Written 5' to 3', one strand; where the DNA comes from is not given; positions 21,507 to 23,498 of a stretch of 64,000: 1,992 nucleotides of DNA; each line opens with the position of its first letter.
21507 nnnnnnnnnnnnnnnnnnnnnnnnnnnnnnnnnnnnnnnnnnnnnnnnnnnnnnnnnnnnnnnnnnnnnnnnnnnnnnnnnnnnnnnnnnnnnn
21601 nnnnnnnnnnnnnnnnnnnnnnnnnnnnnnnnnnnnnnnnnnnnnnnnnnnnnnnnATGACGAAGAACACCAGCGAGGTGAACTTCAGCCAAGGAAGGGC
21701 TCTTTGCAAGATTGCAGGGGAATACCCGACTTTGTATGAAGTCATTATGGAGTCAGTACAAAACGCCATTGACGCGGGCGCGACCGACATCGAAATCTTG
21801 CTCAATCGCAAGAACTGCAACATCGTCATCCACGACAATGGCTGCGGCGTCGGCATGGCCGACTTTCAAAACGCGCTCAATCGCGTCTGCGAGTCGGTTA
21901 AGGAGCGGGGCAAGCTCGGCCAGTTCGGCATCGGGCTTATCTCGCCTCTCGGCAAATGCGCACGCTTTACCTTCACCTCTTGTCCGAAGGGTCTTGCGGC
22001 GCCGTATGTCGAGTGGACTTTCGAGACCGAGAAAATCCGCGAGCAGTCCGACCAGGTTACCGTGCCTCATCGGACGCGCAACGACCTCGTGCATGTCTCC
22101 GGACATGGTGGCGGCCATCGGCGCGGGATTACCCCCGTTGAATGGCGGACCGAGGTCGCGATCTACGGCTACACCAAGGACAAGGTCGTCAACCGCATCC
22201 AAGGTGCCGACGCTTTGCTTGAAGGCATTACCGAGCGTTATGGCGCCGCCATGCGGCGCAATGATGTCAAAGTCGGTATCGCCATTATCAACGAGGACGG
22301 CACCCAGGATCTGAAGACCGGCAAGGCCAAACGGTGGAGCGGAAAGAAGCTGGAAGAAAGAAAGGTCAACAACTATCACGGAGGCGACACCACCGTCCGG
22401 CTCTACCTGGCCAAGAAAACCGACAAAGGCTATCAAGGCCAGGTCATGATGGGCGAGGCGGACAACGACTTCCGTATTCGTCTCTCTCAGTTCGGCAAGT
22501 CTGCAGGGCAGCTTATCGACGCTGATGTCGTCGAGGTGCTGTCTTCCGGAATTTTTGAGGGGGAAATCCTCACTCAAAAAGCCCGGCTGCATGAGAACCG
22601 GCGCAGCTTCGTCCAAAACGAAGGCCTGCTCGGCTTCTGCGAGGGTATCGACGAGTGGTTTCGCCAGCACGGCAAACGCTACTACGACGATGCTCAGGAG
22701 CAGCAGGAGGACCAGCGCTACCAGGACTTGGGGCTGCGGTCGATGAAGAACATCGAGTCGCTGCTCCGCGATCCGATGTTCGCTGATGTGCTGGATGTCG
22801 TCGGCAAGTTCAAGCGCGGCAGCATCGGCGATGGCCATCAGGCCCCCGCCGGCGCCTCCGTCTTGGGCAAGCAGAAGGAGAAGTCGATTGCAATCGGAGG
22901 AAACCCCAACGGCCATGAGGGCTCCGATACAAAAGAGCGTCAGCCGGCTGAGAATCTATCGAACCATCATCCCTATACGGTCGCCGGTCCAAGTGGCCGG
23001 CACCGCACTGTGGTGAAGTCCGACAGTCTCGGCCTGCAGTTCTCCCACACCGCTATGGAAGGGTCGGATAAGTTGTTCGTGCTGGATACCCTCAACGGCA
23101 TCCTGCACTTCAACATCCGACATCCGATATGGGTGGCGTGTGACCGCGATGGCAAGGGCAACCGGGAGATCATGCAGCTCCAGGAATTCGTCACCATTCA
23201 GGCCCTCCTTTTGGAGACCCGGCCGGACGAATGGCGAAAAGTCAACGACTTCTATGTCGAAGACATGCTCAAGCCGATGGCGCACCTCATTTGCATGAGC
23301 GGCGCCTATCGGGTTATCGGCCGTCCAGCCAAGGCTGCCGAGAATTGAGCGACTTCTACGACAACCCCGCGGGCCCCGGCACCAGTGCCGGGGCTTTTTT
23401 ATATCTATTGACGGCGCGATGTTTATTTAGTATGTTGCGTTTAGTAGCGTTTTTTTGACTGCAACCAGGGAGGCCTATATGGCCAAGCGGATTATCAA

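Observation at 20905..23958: Terminator-bounded module: XRE-HTH protein, a 563 aa GHKL ATPase and a Lys/Arg-rich protein (candidate defence or regulatory system)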

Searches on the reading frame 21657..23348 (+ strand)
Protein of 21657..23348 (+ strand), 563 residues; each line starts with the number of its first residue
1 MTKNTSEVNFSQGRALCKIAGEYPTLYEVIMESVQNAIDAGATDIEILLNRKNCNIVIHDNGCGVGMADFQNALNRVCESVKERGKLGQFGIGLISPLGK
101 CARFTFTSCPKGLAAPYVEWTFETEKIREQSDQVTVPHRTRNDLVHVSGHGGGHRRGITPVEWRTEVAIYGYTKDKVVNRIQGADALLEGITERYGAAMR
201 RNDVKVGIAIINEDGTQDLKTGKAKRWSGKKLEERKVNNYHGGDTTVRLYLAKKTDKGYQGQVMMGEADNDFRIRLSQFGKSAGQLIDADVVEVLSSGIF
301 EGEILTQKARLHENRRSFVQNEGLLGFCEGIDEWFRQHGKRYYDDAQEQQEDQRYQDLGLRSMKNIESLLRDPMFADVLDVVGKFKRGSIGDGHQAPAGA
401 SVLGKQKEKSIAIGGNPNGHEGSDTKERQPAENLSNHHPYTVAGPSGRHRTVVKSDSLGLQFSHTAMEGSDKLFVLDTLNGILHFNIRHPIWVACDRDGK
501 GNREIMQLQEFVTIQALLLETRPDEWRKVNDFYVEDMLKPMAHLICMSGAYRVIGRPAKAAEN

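Call 3: search_protein_families(library=pfam, proteins=[window:21657-23348:+], max_evalue=1)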
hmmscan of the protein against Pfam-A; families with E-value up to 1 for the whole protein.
window:21657-23348:+ (563 aa): 3 families
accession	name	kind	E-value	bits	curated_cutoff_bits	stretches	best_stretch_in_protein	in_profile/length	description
PF13589.12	HATPase_c_3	-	4.3e-14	53.1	25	1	27-135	4-116/137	Histidine kinase-, DNA gyrase B-, and HSP90-like ATPase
PF02518.31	HATPase_c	-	2.2e-06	28.5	26.4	1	24-94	4-77/111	Histidine kinase-, DNA gyrase B-, and HSP90-like ATPase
PF25794.1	SACS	-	0.0014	18.9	32.8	1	16-55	8-46/247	Sacsin domain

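Call 4: search_protein_families(library=padloc, proteins=[window:21657-23348:+], max_evalue=1)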
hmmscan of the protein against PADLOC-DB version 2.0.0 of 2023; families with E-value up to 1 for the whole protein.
window:21657-23348:+ (563 aa): 4 families
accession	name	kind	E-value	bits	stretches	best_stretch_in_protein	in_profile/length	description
PDLC02204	MzaB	-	7.1e-08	29.3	1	31-114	30-119/500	-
PDLC03968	TmtA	-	3.2e-07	26.4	1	27-94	76-144/1486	-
PDLC03485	REase_II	-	5.1e-05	19.9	1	6-118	6-124/611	Type II restriction enzyme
PDLC03970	TmtA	-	0.0015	14.5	1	17-93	57-127/1552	-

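Call 6: search_protein_families(library=ncbifam, proteins=[window:21657-23348:+], max_evalue=1)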
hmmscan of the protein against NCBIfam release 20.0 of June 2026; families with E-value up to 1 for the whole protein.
window:21657-23348:+ (563 aa): 19 families
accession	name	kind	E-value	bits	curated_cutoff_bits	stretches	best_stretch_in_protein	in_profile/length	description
TIGR00585.2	mutl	equivalog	2.7e-09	36.5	180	1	28-76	23-72/555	DNA mismatch repair endonuclease MutL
NF047352.1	P_loop_sacsin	domain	1.7e-08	34.8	50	1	29-105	3-78/80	sacsin N-terminal ATP-binding-like domain-containing protein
NF000953.0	PRK00095.2-4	equivalog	5e-07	29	693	1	29-83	26-81/611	DNA mismatch repair endonuclease MutL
NF000951.0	PRK00095.2-1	equivalog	6.5e-07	28.4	391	1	26-77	25-76/559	DNA mismatch repair endonuclease MutL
NF000952.0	PRK00095.2-2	subfamily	7e-07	28.1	840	1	28-80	25-78/623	DNA mismatch repair endonuclease MutL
NF000948.0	PRK00095.1-1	equivalog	2.8e-06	26.5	701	1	29-78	26-76/625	DNA mismatch repair endonuclease MutL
NF041932.1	MzaB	equivalog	4.8e-06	25.2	850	1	31-112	17-104/480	MZA anti-phage system associated ATPase MzaB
NF050001.1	restrict_BbrUII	equivalog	6.4e-06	25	550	1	28-73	23-67/659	BbrUII/HgiDII family restriction enzyme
NF000949.0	PRK00095.1-2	equivalog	8e-06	25.2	750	1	28-78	29-80/634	DNA mismatch repair endonuclease MutL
NF000954.0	PRK00095.2-5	equivalog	1.9e-05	23.2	937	1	28-80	29-82/588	DNA mismatch repair endonuclease MutL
NF000950.0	PRK00095.1-3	equivalog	8e-05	21.2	756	1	29-80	27-79/641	DNA mismatch repair endonuclease MutL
NF010683.0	PRK14083.1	equivalog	0.0003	19.4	455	1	43-120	54-139/604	HSP90 family protein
TIGR02916.1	PEP_his_kin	equivalog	0.0031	16.1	300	1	15-93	570-647/679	XrtA/PEP-CTERM system histidine kinase PrsK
NF003555.1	PRK05218.1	equivalog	0.0039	15.7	371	1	39-81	55-97/614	molecular chaperone HtpG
NF003218.0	PRK04184.1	equivalog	0.0046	15.5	274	1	21-94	32-118/539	DNA topoisomerase VI subunit B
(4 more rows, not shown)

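Call 7: search_protein_families(library=phrogs, proteins=[window:21657-23348:+], max_evalue=1)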
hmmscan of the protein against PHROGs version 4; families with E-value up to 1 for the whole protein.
window:21657-23348:+ (563 aa): 8 families
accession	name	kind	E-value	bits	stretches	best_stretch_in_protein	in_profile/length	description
phrog_6203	-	unknown function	5.6e-09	36.1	1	23-86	23-86/644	-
phrog_857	-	unknown function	0.0008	19.8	1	17-94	346-428/468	-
phrog_23723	-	unknown function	0.0019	17.7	1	43-96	170-225/932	-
phrog_24466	-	unknown function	0.0063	16.1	1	28-80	25-78/597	-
phrog_10912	-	other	0.015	14.2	1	26-94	855-929/970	kinase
phrog_6077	-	unknown function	0.073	13.2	1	28-95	20-82/366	-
phrog_12134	-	unknown function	0.14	12.9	1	15-84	80-150/248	-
phrog_543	-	DNA, RNA and nucleotide metabolism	0.22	10.6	1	24-65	68-116/661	DNA topoisomerase II large subunit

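Call 8: find_homologous_proteins(query=window:21657-23348:+)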
Query window:21657-23348:+ (563 aa): 187 proteins with E <= 0.001 among 8000 candidates; the best 120 are listed.
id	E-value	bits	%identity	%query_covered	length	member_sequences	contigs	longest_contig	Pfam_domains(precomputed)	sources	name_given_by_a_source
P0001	0.0e+0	1301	100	100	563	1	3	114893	PF02518.32,PF13589.13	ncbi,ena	-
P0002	1.0e-231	789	62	98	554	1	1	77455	PF02518.32,PF13589.13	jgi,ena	-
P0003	8.3e-220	749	60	97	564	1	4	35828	PF02518.32,PF13589.13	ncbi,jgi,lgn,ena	-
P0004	1.6e-215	735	59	100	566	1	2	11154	PF13589.13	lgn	-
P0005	4.0e-204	697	58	97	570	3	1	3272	PF02518.32,PF13589.13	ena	-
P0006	4.6e-204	697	61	90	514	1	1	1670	PF02518.32,PF13589.13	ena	-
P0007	1.3e-182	627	49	99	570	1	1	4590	PF13589.13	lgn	-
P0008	8.9e-177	607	49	98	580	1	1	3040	PF13589.13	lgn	-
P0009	2.7e-171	589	47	98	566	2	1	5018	PF13589.13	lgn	-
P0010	4.0e-166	572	48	99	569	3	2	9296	PF02518.32,PF13589.13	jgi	jgi:hypothetical protein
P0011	8.1e-166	571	47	98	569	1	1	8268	PF02518.32,PF13589.13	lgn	-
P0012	8.3e-166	571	48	98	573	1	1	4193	PF13589.13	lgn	-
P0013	9.2e-166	571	46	98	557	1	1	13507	PF13589.13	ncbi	-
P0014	2.4e-165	569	47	99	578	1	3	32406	PF13589.13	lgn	-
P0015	3.1e-165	569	47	98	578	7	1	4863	PF13589.13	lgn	-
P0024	2.5e-158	546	46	97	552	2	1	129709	PF13589.13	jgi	-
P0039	8.7e-150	518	44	98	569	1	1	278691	PF13589.13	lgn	-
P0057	1.8e-138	481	43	99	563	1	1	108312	PF02518.32,PF13589.13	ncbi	ncbi:ATP-binding protein [Patescibacteria group bacterium]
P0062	1.7e-135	471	42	96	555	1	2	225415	PF02518.32,PF13589.13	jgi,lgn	-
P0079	9.4e-127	442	41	94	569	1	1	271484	PF02518.32,PF13589.13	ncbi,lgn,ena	-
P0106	2.1e-114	401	40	93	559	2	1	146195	PF13589.13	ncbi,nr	ncbi:MAG TPA: ATP-binding protein [Candidatus Portnoybacteria bacterium]|nr:ATP-binding protein [Can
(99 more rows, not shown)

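Call 9: find_encoding_contigs(protein=P0002, flank=6000, max_places=2)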
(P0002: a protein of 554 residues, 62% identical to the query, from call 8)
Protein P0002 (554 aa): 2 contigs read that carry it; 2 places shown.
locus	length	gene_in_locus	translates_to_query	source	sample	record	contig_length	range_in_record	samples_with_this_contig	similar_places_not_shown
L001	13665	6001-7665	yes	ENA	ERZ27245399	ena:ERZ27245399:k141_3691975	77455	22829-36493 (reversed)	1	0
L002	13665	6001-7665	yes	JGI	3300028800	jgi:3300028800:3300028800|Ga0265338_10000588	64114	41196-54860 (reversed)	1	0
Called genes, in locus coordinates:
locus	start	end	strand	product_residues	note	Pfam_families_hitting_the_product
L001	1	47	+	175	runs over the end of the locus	PF02308:MgtC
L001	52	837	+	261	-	PF12705:PDDEXK_1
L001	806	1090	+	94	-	PF01035:DNA_binding_1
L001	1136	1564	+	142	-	-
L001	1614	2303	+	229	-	PF03167:UDG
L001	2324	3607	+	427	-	PF00675:Peptidase_M16, PF05193:Peptidase_M16_C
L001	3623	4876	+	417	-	PF00675:Peptidase_M16, PF05193:Peptidase_M16_C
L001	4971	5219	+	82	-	-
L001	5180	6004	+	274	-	-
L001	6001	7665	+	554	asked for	PF02518:HATPase_c (weak), PF13589:HATPase_c_3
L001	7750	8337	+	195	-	-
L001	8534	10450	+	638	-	PF01411:tRNA-synt_2c, PF07973:tRNA_SAD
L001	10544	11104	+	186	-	-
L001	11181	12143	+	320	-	-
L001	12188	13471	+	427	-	-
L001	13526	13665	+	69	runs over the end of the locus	PF01176:eIF-1a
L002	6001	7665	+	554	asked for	PF02518:HATPase_c (weak), PF13589:HATPase_c_3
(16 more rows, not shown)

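Call 10: find_encoding_contigs(protein=P0024, flank=6000, max_places=2)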
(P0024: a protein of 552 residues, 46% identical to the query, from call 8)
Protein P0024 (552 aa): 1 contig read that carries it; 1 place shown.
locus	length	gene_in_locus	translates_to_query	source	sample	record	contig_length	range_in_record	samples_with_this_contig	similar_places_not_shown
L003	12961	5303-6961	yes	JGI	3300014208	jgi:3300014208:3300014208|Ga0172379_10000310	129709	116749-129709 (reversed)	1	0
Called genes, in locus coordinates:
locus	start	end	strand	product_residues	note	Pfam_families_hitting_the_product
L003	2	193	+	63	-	?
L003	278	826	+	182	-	-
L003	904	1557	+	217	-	-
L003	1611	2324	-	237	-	PF01996:F420_ligase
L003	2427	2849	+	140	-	PF00856:SET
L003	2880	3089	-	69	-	PF00313:CSD, PF08206:OB_RNB (faint)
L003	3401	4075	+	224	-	PF14360:PAP2_C (weak)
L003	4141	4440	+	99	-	-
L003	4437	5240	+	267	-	-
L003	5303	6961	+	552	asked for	PF13589:HATPase_c_3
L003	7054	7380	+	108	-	-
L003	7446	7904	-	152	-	-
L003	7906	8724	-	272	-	-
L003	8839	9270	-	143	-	PF03734:YkuD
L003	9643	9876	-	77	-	-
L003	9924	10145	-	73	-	PF01594:AI-2E_transport (weak)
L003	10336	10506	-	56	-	-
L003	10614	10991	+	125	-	-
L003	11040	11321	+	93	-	-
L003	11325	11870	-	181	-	PF01161:PBP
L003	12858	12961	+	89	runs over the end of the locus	PF00462:Glutaredoxin, PF02798:GST_N, PF13417:GST_N_3, PF13409:GST_N_2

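Call 11: find_encoding_contigs(protein=P0039, flank=6000, max_places=2)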
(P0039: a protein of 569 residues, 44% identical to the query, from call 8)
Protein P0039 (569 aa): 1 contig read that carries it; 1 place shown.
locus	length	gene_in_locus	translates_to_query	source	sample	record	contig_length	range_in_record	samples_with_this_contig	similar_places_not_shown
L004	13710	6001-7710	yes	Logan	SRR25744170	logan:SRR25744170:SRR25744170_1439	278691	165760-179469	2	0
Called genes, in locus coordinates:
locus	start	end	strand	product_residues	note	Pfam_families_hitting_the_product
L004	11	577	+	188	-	-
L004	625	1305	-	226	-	PF00730:HhH-GPD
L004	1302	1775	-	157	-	PF08534:Redoxin, PF00578:AhpC-TSA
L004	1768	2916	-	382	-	PF26514:DUF8173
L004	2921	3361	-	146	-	PF07884:VKOR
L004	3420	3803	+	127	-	PF01641:SelR, PF03226:Yippee-Mis18 (weak)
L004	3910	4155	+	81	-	-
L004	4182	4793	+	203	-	-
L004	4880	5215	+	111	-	-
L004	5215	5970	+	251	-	-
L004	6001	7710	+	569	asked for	PF13589:HATPase_c_3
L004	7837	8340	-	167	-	-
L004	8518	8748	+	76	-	-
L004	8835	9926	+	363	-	PF01594:AI-2E_transport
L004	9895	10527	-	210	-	PF01569:PAP2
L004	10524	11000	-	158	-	-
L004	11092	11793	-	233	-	PF13462:Thioredoxin_4, PF01323:DSBA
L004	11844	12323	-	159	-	-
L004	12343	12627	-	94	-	-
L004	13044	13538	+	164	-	PF01145:Band_7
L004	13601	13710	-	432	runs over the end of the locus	PF00270:DEAD, PF04851:ResIII, PF00271:Helicase_C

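Call 15: find_related_loci(query=A1, collection=genome_contigs, flank=5000)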
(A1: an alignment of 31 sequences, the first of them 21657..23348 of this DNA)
Query A1 (563 aa) in genome_contigs; peptide patterns used: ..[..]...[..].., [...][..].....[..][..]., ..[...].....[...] (x = any residue, [..] = any of these).
198 stretches matched a pattern; 62 encode a relative of the query (tblastn E <= 1e-3); 62 distinct loci.
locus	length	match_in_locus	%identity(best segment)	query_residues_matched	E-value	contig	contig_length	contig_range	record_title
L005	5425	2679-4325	60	4-551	0e+0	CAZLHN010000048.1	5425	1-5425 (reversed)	MAG TPA_asm: uncultured Candidatus Saccharibacteria bacterium isolate binchicken_co54_336 genome assembly, contig: NODE_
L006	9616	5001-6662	47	6-559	7e-178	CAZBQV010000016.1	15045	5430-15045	MAG TPA_asm: uncultured Candidatus Saccharibacteria bacterium isolate SRP329715_co1_21 genome assembly, contig: NODE_599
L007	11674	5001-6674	45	6-562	2e-167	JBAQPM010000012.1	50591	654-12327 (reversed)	MAG: Minisyncoccia bacterium isolate MFD12001_ilm_asm_bin22 k127_21047, whole genome shotgun sequence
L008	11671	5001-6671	46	6-560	4e-165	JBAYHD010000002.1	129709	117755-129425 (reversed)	MAG: Candidatus Paceibacterota bacterium isolate SO_2016_GW1_141 scaffold00310_OW334_2016, whole genome shotgun sequence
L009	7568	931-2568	44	6-551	2e-154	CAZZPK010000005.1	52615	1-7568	MAG TPA_asm: uncultured Candidatus Saccharibacteria bacterium isolate SRP170004_co1_601 genome assembly, contig: NODE_74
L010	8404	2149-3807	43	6-557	1e-149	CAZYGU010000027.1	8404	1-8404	MAG TPA_asm: uncultured Candidatus Saccharibacteria bacterium isolate SRP278252_co2_822 genome assembly, contig: NODE_17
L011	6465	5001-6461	48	6-487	4e-147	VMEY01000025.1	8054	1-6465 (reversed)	MAG: Parcubacteria group bacterium Athens0416_74 Athens041674_scaffold_4474, whole genome shotgun sequence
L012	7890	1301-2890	44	6-542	1e-143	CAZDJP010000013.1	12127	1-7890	MAG TPA_asm: uncultured Candidatus Saccharibacteria bacterium isolate SRP271791_co2_69 genome assembly, contig: NODE_133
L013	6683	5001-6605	41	4-546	4e-138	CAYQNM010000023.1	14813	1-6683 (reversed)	MAG TPA_asm: uncultured Candidatus Saccharibacteria bacterium isolate SRP193066_co2_106 genome assembly, contig: NODE_21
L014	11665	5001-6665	42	6-562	8e-138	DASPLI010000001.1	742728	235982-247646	MAG TPA_asm: Candidatus Paceibacterota bacterium isolate SMAG_U12059 k141_213345, whole genome shotgun sequence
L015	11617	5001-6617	41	6-545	2e-137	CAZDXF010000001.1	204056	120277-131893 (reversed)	MAG TPA_asm: uncultured Candidatus Saccharibacteria bacterium isolate SRP329715_co1_365 genome assembly, contig: NODE_38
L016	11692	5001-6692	42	1-559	8e-137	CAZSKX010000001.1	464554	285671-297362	MAG TPA_asm: uncultured Candidatus Saccharibacteria bacterium isolate SRP319275_co1_146 genome assembly, contig: NODE_2_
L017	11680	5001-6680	42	2-562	4e-132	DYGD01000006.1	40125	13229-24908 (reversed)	MAG TPA_asm: Candidatus Paceibacter sp. isolate BE2012_4_43_20 Afr_mines_BE2012_502_length_40125_cov_9_100724, whole gen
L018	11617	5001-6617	42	6-545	2e-131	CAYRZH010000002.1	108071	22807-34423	MAG TPA_asm: uncultured Candidatus Saccharibacteria bacterium isolate binchicken_co16_374 genome assembly, contig: NODE_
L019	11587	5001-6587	41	1-527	2e-131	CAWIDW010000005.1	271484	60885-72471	MAG: uncultured bacterium isolate MFD04540.bin.3.21 genome assembly, contig: contig_49379, whole genome shotgun sequence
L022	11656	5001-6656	40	6-554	1e-125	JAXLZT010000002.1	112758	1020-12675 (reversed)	MAG: Candidatus Paceibacterota bacterium isolate STL-PAT9 C4.155.fa-2, whole genome shotgun sequence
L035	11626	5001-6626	36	13-541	4e-96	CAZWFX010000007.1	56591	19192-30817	MAG TPA_asm: uncultured Candidatus Saccharibacteria bacterium isolate SRP278252_co2_728 genome assembly, contig: NODE_91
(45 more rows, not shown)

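Call 21: predict_structure(alignment_id=A1)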
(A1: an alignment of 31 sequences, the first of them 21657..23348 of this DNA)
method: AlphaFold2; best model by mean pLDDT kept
length: 563 residues; sequences in the alignment: 31
mean_pLDDT: 84.7   pTM: 0.66
mean pLDDT of the five models: 84.7, 83.7, 81.3, 78.1, 75.6
residues with pLDDT >= 90: 259; 70-90: 234; 50-70: 37; < 50: 33
segments of 3 or more residues with pLDDT < 50: 83-89, 419-431, 555-563
pLDDT, mean of each block of 10 residues (from residue 1): 72 85 89 90 96 96 90 75 44 85 95 88 94 90 84 72 96 87 92 88 95 95 89 93 94 83 89 86 83 92 93 83 93 94 89 91 92 89 87 65 85 63 41 66 87 85 91 92 94 86 92 92 83 86 84 52 40
secondary structure, 60 per line:
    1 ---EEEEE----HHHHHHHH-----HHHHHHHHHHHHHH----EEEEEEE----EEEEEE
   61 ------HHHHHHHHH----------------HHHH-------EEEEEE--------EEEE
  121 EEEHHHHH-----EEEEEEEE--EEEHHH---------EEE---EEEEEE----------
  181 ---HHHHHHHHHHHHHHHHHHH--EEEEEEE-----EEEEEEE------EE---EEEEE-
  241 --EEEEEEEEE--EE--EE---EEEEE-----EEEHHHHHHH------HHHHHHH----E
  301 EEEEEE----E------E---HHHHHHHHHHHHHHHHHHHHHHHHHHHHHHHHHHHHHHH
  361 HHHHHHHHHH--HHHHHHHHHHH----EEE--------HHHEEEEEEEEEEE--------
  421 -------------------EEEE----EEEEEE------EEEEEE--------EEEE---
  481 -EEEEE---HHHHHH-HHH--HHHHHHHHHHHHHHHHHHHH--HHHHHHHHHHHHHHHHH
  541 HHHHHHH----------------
elements in order: E4-8 H13-20 H26-39 E44-50 E55-60 H67-75 H92-95 E103-108 E117-123 H124-128 E134-141 E144-146 E159-161 E165-170 H184-202 E205-211 E217-223 E235-239 E243-251 E263-267 E273-275 H276-282 H289-295 E300-306 H322-370 H373-383 E388-390 E402-412 E440-443 E448-453 E460-465 E474-477 E482-486 H490-495 H502-521 H524-547

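Call 25: fold_search(model_id=the predicted structure, library=pdb)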
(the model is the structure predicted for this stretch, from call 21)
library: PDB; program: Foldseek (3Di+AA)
matches with E <= 10: 952; with E <= 0.001: 539
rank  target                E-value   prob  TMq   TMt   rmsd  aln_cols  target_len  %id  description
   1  8h77_B                4.0e-12  1.00  0.36  0.33  11.9       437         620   11  Hsp90-AhR-p23-XAP2 complex (released 2023-01-04)
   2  3zkb_C                4.3e-12  1.00  0.35  0.46   7.4       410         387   11  CRYSTAL STRUCTURE OF THE ATPASE REGION OF Mycobacterium tuberculosis GyrB WITH AMPPNP (released 2013-09-18)
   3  5tvw_A                1.0e-11  1.00  0.32  0.31  19.2       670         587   10  Crystal structure of mitochondrial Hsp90 (TRAP1) with ATP in absence of Mg, hemi-hydrolyzed (released 2018-03-14)
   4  8ffv_B                1.2e-11  1.00  0.37  0.33  11.2       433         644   13  Cryo-EM structure of the GR-Hsp90-FKBP52 complex (released 2023-11-01)
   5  8eob_A                1.4e-11  1.00  0.36  0.33  11.5       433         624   12  Cryo-EM structure of human HSP90B in the closed state (released 2023-01-25)
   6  3zkb_L                2.1e-11  1.00  0.35  0.47   8.0       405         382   12  CRYSTAL STRUCTURE OF THE ATPASE REGION OF Mycobacterium tuberculosis GyrB WITH AMPPNP (released 2013-09-18)
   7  3zkb_O                2.3e-11  1.00  0.35  0.47   7.3       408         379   12  CRYSTAL STRUCTURE OF THE ATPASE REGION OF Mycobacterium tuberculosis GyrB WITH AMPPNP (released 2013-09-18)
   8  5tvu_A                2.6e-11  1.00  0.34  0.32  19.1       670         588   11  Crystal structure of mitochondrial Hsp90 (TRAP1) with ATP in absence of Mg (released 2018-03-14)
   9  7zr0_B                2.9e-11  1.00  0.31  0.28  13.4       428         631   12  CryoEM structure of HSP90-CDC37-BRAF(V600E) complex. (released 2022-12-14)
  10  8gae_B                3.2e-11  1.00  0.38  0.35  13.3       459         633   12  Hsp90 provides platform for CRaf dephosphorylation by PP5 (released 2023-04-26)
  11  3zkd_C                3.2e-11  1.00  0.34  0.44   8.4       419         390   11  CRYSTAL STRUCTURE OF THE ATPASE REGION OF Mycobacterium tuberculosis GyrB WITH AMPPNP (released 2013-09-18)
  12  6xlf_A                3.4e-11  1.00  0.34  0.32   7.9       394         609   13  Full-length Hsc82 in complex with Aha1 in the presence of AMP-PNP (released 2021-06-30)
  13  3zkb_K                3.6e-11  1.00  0.33  0.46   8.3       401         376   11  CRYSTAL STRUCTURE OF THE ATPASE REGION OF Mycobacterium tuberculosis GyrB WITH AMPPNP (released 2013-09-18)
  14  8ffv_A                4.0e-11  1.00  0.36  0.33  11.4       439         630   13  Cryo-EM structure of the GR-Hsp90-FKBP52 complex (released 2023-11-01)
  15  6zt5_C                4.0e-11  1.00  0.32  0.46   8.8       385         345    7  Complex between a homodimer of Mycobacterium smegmatis MfpA and a single copy of the N-terminal 47 kDa fragment of the (released 2021-03-03)
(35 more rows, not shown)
